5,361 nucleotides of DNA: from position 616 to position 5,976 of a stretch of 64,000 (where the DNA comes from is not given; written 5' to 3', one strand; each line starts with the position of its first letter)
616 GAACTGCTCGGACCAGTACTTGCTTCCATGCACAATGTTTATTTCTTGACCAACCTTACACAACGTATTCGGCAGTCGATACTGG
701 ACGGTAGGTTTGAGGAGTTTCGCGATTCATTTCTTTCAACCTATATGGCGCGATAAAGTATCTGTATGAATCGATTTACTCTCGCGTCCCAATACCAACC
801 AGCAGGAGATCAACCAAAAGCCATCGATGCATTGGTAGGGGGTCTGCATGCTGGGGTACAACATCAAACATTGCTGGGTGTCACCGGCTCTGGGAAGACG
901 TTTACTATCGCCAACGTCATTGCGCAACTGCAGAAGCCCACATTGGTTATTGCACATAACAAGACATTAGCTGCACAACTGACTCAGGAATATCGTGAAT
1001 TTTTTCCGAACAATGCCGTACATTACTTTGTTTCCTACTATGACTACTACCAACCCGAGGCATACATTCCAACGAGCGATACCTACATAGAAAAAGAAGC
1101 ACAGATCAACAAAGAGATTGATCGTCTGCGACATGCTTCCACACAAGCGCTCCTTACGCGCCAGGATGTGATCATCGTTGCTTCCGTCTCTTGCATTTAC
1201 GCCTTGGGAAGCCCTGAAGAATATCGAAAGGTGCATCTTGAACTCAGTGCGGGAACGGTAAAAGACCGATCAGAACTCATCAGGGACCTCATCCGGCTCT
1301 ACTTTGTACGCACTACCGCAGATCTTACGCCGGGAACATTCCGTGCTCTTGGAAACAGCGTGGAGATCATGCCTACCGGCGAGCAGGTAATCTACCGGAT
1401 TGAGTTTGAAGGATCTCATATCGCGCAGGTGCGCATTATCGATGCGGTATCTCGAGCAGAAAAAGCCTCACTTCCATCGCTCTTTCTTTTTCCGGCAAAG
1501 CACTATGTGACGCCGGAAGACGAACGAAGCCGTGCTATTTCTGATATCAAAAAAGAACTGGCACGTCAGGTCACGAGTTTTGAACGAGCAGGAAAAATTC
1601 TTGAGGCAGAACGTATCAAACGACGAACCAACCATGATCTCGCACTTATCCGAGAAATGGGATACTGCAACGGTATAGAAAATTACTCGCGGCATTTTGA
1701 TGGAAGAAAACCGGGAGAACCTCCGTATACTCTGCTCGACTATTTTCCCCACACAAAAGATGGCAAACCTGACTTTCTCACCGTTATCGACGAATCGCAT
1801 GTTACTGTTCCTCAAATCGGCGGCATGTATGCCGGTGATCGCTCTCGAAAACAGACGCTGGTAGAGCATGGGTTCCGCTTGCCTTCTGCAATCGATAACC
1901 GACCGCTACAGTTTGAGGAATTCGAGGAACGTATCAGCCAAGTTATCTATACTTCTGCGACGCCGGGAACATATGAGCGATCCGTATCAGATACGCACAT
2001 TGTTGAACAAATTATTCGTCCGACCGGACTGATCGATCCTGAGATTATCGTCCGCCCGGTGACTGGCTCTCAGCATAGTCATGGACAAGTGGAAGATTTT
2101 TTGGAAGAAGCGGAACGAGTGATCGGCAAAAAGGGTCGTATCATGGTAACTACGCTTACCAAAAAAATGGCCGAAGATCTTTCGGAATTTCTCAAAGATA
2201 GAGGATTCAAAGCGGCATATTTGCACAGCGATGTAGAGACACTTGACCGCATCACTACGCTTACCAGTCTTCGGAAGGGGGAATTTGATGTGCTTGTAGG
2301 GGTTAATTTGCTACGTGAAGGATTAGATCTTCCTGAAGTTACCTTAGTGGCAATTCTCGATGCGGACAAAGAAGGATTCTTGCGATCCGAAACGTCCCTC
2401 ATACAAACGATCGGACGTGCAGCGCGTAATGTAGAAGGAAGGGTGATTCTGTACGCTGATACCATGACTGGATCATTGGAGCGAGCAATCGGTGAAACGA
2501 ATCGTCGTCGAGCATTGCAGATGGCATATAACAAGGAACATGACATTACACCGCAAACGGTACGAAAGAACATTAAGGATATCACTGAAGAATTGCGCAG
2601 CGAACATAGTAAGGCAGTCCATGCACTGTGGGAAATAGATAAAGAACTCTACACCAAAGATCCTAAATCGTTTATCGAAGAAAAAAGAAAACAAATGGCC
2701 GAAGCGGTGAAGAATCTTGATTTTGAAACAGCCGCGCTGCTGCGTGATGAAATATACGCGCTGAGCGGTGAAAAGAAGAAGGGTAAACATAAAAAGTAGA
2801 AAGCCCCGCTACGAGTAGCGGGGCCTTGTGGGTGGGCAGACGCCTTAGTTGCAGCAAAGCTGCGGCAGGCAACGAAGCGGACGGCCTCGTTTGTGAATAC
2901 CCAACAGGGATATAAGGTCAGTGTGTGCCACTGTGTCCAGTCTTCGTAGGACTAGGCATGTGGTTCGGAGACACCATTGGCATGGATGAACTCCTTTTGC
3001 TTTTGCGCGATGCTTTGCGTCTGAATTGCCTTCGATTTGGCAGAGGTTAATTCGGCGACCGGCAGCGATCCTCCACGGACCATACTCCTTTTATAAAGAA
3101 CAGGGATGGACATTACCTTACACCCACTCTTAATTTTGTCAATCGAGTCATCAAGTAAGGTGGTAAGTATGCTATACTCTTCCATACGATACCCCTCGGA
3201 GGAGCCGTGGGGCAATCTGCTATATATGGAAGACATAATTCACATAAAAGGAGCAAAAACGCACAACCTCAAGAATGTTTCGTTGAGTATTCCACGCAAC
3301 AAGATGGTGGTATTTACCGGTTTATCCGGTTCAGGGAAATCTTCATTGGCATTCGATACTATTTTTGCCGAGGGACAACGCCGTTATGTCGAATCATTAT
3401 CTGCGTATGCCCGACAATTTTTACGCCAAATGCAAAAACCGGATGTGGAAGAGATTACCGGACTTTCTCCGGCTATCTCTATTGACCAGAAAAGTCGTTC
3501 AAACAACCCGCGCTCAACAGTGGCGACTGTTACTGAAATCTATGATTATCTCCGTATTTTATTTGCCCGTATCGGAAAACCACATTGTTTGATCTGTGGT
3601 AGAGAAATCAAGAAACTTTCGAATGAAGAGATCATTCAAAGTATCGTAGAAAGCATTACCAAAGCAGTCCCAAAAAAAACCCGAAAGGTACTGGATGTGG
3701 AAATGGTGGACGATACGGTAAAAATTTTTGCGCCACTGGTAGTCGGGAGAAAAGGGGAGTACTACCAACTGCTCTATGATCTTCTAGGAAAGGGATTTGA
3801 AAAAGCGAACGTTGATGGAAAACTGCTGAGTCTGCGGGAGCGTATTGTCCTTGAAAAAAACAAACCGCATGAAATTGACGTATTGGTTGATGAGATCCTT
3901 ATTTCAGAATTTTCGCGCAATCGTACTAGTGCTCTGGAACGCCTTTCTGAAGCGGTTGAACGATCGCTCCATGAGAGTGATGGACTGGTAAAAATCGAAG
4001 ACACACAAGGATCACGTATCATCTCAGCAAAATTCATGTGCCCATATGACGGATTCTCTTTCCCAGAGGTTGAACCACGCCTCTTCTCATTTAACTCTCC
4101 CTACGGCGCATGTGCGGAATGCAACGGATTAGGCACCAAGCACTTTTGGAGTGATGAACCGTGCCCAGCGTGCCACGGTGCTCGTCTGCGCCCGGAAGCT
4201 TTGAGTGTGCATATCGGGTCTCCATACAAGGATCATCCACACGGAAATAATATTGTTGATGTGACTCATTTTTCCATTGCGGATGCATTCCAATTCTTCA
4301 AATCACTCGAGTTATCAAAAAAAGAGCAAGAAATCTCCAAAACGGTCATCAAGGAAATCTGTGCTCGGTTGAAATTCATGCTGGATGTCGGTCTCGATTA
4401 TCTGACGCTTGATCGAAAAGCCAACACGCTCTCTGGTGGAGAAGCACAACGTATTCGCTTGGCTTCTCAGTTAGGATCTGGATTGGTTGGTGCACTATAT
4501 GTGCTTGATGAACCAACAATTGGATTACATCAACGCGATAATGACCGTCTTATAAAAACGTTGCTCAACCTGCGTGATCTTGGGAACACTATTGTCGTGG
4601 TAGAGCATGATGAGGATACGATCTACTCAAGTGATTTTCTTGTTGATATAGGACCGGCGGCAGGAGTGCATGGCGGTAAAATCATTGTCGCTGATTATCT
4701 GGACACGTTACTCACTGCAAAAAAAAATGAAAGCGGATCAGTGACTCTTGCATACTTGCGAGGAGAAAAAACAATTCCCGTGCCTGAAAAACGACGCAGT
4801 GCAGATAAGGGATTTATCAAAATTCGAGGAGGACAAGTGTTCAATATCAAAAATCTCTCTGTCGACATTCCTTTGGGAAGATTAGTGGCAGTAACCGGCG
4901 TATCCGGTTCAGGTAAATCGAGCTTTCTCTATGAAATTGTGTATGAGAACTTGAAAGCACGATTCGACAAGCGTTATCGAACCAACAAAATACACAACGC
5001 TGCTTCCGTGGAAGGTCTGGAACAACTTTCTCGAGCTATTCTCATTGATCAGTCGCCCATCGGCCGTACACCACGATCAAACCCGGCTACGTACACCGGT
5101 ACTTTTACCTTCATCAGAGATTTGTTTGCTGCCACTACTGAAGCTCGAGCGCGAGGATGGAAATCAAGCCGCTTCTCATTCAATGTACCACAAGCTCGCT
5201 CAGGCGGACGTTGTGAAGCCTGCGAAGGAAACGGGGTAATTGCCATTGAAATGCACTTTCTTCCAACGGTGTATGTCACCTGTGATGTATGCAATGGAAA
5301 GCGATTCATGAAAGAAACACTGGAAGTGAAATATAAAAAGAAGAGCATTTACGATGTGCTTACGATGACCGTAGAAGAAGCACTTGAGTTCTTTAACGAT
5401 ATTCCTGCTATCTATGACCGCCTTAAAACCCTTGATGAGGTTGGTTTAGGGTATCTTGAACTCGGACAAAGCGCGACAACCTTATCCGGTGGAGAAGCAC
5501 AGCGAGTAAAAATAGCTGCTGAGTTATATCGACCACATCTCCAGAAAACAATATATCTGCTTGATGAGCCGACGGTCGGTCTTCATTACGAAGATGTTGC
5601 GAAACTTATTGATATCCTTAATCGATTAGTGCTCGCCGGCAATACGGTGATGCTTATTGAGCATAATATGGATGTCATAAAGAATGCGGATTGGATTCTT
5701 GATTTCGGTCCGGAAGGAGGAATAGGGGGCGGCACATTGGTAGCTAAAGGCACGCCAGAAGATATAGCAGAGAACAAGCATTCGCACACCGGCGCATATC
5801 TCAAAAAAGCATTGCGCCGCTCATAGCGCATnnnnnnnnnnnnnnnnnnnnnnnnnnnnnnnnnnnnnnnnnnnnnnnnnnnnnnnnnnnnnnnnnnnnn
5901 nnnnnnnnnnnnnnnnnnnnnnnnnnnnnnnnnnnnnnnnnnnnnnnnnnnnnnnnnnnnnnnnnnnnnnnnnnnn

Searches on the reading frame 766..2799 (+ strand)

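Call 10: search_protein_families(library=pfam, max_evalue=0.01, proteins=[window:766-2799:+])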
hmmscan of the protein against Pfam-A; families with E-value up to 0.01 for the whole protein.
window:766-2799:+ (677 aa): 10 families
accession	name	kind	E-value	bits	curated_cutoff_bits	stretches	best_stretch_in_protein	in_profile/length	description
PF12344.14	UvrB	-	4.2e-22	78.1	27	1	562-604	1-43/43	Ultra-violet resistance protein B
PF00271.37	Helicase_C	-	2.1e-20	73.5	23.5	1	454-555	13-109/110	Helicase conserved C-terminal domain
PF17757.6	UvrB_inter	-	7.9e-18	64.8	22.9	1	158-247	1-91/91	UvrB interaction domain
PF04851.21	ResIII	-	1.5e-12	48.2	22.5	1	12-138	4-131/164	Type III restriction enzyme, res subunit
PF02151.25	UVR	-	1.5e-08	34.5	21.5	1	634-666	1-33/36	UvrB/uvrC motif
PF00270.35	DEAD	-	0.00013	22.2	26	1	16-86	4-77/167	DEAD/DEAH box helicase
PF13245.12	AAA_19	-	0.00048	20.8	25.1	0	35-108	15-72/134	AAA domain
PF00005.33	ABC_tran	-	0.0022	19.1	25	0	34-59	14-38/137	ABC transporter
PF13604.12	AAA_30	-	0.0047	17.1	27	0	27-77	14-67/191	AAA domain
PF13401.12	AAA_22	-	0.0092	16.7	27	0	35-134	9-84/130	AAA domain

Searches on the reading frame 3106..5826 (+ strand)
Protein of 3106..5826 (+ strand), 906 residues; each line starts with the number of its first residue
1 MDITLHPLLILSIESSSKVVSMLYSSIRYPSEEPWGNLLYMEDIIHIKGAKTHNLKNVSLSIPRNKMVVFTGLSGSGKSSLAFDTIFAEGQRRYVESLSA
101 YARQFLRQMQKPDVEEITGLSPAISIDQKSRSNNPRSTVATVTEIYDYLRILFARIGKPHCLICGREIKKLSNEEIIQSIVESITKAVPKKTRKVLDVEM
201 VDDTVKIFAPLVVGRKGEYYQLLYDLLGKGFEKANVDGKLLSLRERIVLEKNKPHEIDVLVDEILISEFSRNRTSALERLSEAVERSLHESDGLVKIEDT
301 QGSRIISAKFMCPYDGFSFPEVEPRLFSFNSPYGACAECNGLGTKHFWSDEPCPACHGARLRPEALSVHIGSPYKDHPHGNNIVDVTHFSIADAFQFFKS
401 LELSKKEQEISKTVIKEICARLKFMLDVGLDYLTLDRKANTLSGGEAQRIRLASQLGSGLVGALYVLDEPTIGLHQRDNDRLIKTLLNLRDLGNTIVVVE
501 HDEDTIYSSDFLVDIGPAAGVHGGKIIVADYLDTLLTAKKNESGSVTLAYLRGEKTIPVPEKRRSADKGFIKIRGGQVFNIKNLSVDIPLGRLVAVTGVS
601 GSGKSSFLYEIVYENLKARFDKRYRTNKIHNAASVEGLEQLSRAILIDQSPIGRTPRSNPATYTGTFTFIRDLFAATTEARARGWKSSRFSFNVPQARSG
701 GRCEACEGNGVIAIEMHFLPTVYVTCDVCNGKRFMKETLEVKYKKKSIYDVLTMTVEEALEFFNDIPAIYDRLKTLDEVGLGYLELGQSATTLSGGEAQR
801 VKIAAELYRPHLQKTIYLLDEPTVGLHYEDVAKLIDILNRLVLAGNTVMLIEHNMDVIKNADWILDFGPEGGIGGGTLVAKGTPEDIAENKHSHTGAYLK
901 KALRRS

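Call 10: search_protein_families(library=pfam, max_evalue=0.01, proteins=[window:3106-5826:+])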
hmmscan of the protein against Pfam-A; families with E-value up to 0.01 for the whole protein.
window:3106-5826:+ (906 aa): 15 families
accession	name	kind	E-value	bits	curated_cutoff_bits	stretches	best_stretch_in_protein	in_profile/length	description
PF00005.33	ABC_tran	-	8.9e-23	81.8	25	3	769-823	85-136/137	ABC transporter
PF17760.6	UvrA_inter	-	5.1e-20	71.8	23.3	1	202-299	16-107/109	UvrA interaction domain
PF13304.12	AAA_21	-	5.8e-08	33.6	27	0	799-840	243-285/304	AAA domain, putative AbiEii toxin, Type IV TA system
PF02463.25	SMC_N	-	2.2e-07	30.9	40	0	45-511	5-207/220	RecF/RecN/SMC N terminal domain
PF00684.25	DnaJ_CXXCXGXG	-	3.4e-07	30.8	32.7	0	701-733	16-51/65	DnaJ central domain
PF20703.3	nSTAND1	-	1.5e-06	28.5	27.1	0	591-644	33-87/379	Novel STAND NTPase 1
PF13555.12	AAA_29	-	3.7e-06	27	27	0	57-81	14-38/61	P-loop containing region of AAA domain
PF13191.12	AAA_16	-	6.8e-06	27.1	32.6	0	590-647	23-84/167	AAA ATPase domain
PF03193.22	RsgA_GTPase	-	0.00018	21.8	30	0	46-82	88-123/174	RsgA GTPase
PF20720.3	nSTAND3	-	0.0002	21.5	27.2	0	52-84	4-36/155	Novel STAND NTPase 3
PF13481.12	AAA_25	-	0.0013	18.8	27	0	588-613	30-55/195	AAA domain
PF13671.12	AAA_33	-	0.0031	18.2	27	0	67-82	1-16/143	AAA domain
PF01583.26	APS_kinase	-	0.0036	17.8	21.1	0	66-83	3-20/152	Adenylylsulphate kinase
PF13476.12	AAA_23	-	0.0064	17.6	27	0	45-81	2-35/201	AAA domain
PF05729.18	NACHT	-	0.008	16.5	26.7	0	592-614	1-23/167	NACHT domain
